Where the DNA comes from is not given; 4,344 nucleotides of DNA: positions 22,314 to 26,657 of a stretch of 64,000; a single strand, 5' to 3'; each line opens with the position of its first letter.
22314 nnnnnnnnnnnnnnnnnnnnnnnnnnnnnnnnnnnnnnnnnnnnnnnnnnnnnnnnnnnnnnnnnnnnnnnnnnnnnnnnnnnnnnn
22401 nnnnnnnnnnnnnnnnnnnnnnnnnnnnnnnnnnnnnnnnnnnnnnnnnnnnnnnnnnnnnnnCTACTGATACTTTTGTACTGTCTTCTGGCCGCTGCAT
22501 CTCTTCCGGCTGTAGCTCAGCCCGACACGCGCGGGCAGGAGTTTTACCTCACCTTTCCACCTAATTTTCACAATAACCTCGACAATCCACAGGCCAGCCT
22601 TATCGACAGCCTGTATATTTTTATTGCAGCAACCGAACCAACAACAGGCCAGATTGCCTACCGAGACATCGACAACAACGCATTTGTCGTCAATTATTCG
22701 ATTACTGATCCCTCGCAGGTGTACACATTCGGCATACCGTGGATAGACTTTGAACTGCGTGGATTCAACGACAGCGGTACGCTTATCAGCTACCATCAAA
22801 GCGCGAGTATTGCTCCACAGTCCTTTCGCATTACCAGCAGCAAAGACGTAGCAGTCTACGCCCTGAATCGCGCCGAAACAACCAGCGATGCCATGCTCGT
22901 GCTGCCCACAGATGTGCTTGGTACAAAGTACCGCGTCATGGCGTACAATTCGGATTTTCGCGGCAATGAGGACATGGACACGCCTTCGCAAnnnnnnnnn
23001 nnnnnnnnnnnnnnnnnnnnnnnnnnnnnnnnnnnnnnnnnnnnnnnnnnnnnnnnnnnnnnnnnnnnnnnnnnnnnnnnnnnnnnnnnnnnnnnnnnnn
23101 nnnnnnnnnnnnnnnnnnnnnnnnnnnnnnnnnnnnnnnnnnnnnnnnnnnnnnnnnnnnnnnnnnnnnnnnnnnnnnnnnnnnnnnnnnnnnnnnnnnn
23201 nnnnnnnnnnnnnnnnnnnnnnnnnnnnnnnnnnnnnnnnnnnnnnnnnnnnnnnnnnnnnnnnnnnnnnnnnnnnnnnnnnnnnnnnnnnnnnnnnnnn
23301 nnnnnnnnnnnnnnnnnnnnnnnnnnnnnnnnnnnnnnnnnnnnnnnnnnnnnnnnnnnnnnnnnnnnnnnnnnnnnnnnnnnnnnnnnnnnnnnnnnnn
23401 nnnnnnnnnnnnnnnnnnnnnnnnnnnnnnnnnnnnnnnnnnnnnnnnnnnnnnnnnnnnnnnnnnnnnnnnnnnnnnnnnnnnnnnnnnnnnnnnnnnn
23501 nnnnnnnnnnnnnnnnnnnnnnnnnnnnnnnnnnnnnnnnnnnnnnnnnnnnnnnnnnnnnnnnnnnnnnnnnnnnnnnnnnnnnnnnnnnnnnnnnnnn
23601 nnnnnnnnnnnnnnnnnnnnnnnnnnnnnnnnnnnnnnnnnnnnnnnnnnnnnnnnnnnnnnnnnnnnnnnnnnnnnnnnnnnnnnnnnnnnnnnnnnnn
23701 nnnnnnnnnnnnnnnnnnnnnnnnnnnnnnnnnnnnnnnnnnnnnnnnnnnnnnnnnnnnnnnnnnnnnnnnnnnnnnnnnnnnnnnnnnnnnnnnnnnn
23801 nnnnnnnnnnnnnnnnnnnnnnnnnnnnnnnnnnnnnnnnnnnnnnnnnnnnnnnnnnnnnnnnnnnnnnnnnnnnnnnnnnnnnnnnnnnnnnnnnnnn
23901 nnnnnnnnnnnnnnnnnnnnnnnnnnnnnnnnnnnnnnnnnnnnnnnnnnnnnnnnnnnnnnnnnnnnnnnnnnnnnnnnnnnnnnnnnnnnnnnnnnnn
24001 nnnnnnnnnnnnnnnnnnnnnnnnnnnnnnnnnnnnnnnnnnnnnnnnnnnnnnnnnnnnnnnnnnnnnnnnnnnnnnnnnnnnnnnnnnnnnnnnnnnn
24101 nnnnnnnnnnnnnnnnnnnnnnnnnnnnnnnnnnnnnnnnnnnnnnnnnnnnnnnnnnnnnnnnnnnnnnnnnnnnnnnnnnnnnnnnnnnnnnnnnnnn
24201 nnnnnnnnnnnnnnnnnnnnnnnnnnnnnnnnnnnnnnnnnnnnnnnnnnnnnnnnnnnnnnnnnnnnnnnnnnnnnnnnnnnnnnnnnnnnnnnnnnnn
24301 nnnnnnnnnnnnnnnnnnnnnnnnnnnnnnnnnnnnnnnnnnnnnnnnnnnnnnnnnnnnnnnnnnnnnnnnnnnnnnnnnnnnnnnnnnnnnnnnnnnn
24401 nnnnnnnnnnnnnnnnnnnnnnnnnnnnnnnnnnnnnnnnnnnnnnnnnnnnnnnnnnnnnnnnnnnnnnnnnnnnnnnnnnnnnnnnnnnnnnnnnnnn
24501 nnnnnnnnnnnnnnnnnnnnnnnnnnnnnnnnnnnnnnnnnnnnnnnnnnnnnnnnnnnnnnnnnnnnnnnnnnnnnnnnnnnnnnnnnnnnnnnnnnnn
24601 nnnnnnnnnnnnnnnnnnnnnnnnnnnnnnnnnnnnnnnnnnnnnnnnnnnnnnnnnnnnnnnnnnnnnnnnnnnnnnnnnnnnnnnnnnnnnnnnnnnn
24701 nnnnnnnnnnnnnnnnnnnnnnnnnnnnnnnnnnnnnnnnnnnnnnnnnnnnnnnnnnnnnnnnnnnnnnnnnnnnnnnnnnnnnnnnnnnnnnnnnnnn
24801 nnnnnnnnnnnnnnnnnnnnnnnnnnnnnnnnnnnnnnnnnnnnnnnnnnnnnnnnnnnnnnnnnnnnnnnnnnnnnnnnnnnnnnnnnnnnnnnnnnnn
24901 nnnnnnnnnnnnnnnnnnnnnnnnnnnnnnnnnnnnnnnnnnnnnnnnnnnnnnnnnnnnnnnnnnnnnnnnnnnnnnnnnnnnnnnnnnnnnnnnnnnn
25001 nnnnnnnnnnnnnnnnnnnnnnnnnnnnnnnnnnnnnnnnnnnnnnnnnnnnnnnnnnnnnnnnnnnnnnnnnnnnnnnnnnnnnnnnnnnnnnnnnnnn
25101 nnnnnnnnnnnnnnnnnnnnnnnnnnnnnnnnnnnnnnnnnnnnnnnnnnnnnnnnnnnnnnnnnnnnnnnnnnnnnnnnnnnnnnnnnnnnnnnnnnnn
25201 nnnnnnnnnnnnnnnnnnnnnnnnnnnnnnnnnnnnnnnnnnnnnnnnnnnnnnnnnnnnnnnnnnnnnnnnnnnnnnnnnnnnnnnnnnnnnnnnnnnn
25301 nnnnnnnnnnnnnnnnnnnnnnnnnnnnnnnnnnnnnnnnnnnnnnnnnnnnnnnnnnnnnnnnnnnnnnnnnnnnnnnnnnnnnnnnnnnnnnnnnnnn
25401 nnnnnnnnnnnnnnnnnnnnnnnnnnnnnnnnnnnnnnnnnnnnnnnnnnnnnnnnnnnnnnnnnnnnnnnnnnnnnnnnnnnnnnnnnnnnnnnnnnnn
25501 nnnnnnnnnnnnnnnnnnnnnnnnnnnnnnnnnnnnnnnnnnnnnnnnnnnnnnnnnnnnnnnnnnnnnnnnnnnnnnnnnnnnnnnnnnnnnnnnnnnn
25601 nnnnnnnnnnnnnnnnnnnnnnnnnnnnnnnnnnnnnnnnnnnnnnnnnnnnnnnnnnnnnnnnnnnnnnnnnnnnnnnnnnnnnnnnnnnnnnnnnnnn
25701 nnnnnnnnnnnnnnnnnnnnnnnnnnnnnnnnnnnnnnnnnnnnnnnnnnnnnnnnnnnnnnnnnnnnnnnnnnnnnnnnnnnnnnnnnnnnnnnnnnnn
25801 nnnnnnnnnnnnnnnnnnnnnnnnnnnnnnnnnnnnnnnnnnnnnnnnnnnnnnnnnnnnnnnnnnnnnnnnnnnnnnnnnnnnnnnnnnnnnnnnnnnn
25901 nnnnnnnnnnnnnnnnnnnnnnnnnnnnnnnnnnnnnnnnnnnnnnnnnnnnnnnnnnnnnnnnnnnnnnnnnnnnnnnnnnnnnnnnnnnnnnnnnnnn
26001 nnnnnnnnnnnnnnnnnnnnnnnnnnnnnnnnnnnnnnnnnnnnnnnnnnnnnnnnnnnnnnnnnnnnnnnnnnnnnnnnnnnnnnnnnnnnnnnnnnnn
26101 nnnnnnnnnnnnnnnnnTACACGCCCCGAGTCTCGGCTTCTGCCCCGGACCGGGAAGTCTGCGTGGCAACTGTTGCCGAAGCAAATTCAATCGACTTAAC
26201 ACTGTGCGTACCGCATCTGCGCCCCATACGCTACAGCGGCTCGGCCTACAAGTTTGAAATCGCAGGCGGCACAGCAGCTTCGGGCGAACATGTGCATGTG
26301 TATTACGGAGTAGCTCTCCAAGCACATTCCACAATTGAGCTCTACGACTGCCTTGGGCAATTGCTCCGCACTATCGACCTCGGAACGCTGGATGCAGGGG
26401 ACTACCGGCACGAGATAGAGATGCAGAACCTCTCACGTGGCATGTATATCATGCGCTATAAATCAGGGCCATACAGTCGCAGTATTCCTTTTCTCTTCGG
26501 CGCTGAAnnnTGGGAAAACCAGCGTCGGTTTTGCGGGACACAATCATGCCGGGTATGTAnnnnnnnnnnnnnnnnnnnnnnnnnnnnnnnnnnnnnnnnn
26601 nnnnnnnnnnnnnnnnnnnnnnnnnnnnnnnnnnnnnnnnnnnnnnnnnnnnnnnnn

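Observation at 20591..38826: A ~14.8-kb accessory island sits exactly between the two halves of a split IcmF-like fused acyl-CoA mutase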

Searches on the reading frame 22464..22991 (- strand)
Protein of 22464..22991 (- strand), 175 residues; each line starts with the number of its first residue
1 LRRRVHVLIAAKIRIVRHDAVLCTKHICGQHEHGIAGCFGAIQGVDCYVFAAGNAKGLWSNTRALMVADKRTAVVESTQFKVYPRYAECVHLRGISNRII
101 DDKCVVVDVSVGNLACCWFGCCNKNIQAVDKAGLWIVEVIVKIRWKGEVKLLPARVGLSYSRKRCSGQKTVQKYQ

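Call 71: search_protein_families(library=pfam, proteins=[window:22464-22991:-], max_evalue=0.01)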
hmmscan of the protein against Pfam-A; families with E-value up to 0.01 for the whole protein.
window:22464-22991:- (175 aa): 0 families

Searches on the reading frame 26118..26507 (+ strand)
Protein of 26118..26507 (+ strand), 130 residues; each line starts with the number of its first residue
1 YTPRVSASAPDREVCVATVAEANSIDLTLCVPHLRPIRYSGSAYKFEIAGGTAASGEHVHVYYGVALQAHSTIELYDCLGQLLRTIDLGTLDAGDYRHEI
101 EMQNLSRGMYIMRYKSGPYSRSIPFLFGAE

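Call 52: search_protein_families(library=pfam, proteins=[window:26118-26507:+], max_evalue=1)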
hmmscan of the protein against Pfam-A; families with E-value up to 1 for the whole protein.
window:26118-26507:+ (130 aa): 2 families
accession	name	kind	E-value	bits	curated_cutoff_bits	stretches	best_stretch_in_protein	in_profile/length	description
PF18962.6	Por_Secre_tail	-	8.7e-05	23.2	27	1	69-117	20-65/75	Secretion system C-terminal sorting domain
PF13860.13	FlgD_ig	-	0.0012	19.2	27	1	56-97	9-51/79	FlgD Ig-like domain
